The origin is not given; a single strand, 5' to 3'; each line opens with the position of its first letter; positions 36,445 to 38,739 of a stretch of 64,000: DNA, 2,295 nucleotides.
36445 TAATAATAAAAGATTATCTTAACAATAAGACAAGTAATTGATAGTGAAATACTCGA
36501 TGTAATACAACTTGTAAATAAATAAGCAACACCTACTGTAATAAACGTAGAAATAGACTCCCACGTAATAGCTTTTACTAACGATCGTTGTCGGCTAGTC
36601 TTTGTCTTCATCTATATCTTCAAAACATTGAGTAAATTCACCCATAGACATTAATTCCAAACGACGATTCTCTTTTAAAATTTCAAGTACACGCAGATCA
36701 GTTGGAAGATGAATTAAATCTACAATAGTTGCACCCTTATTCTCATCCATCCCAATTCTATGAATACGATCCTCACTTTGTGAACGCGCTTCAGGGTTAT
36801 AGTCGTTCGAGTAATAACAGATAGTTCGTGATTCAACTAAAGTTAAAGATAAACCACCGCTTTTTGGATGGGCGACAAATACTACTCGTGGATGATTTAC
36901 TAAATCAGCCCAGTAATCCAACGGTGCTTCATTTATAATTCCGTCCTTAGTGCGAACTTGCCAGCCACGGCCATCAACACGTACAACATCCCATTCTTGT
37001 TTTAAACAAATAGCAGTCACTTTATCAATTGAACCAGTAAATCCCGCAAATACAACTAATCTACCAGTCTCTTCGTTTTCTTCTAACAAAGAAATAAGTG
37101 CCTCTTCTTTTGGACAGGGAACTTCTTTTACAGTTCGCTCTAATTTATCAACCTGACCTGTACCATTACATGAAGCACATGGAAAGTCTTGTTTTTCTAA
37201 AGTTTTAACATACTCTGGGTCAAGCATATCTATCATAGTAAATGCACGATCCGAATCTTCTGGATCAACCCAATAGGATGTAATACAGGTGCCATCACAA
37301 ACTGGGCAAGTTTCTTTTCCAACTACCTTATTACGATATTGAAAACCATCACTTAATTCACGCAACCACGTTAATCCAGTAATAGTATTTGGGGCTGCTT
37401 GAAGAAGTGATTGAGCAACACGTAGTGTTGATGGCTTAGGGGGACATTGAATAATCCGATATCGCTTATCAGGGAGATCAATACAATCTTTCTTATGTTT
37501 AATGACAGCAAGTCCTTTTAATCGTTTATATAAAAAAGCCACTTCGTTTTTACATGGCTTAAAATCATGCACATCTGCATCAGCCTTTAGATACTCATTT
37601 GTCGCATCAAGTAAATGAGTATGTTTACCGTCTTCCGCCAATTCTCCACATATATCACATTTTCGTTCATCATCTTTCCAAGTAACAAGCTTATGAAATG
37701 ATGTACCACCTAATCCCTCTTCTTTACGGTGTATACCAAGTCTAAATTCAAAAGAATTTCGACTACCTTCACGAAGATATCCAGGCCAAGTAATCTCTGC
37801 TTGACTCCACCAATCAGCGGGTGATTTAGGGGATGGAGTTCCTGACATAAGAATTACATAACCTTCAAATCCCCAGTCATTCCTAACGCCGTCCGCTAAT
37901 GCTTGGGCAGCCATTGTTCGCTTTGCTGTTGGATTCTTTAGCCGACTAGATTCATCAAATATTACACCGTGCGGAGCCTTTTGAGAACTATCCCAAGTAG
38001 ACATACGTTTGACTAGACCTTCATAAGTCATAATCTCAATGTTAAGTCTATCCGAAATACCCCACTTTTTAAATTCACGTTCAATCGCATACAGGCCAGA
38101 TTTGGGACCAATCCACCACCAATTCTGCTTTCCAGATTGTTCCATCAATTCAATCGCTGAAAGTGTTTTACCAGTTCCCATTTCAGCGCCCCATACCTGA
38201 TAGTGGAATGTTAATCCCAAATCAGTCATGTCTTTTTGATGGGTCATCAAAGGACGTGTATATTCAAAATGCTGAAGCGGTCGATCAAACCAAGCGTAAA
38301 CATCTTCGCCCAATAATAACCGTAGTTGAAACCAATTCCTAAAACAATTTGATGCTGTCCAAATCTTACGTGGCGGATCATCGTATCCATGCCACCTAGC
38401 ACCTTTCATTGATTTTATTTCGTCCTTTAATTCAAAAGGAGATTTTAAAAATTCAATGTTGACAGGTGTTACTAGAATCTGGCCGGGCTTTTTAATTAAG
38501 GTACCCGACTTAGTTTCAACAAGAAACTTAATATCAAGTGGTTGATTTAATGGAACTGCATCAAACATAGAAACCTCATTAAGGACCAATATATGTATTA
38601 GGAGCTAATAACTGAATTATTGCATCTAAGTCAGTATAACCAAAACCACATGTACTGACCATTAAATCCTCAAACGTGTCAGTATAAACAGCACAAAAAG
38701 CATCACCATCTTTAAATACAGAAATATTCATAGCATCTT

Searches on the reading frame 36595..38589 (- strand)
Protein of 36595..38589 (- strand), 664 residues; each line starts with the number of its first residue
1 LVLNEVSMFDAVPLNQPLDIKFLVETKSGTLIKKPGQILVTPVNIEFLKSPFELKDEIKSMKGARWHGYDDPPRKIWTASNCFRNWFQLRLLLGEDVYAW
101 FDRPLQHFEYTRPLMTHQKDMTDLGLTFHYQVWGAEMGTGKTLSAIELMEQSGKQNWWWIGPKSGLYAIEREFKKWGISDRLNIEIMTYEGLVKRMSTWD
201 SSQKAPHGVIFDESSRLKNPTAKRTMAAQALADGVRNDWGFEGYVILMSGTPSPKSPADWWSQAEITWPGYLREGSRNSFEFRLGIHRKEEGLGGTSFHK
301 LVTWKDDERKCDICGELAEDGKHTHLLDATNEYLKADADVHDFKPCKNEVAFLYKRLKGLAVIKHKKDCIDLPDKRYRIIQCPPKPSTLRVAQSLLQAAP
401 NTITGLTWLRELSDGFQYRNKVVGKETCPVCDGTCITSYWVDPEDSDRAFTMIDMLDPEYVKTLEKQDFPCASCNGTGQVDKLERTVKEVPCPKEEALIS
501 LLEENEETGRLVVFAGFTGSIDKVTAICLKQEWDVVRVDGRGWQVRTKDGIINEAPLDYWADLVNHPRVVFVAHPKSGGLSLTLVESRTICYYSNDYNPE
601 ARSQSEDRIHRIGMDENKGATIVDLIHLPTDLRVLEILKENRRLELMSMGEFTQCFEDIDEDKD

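Call 27: search_protein_families(library=pfam, proteins=[window:36595-38589:-], max_evalue=0.001)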
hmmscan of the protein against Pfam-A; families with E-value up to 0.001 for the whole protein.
window:36595-38589:- (664 aa): 2 families
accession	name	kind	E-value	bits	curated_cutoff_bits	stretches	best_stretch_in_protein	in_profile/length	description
PF00176.29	SNF2-rel_dom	-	4.9e-07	29.6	24.9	1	181-387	103-244/290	SNF2-related domain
PF00271.37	Helicase_C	-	0.00013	22.6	23.5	1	494-613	2-110/110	Helicase conserved C-terminal domain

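Call 28: search_protein_families(library=phrogs, proteins=[window:36595-38589:-], max_evalue=0.00001)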
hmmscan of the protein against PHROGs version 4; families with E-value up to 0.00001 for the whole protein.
window:36595-38589:- (664 aa): 1 family
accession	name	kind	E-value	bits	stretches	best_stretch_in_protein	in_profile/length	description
phrog_62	-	DNA, RNA and nucleotide metabolism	8.7e-51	173.6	1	109-643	692-1127/1881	DNA helicase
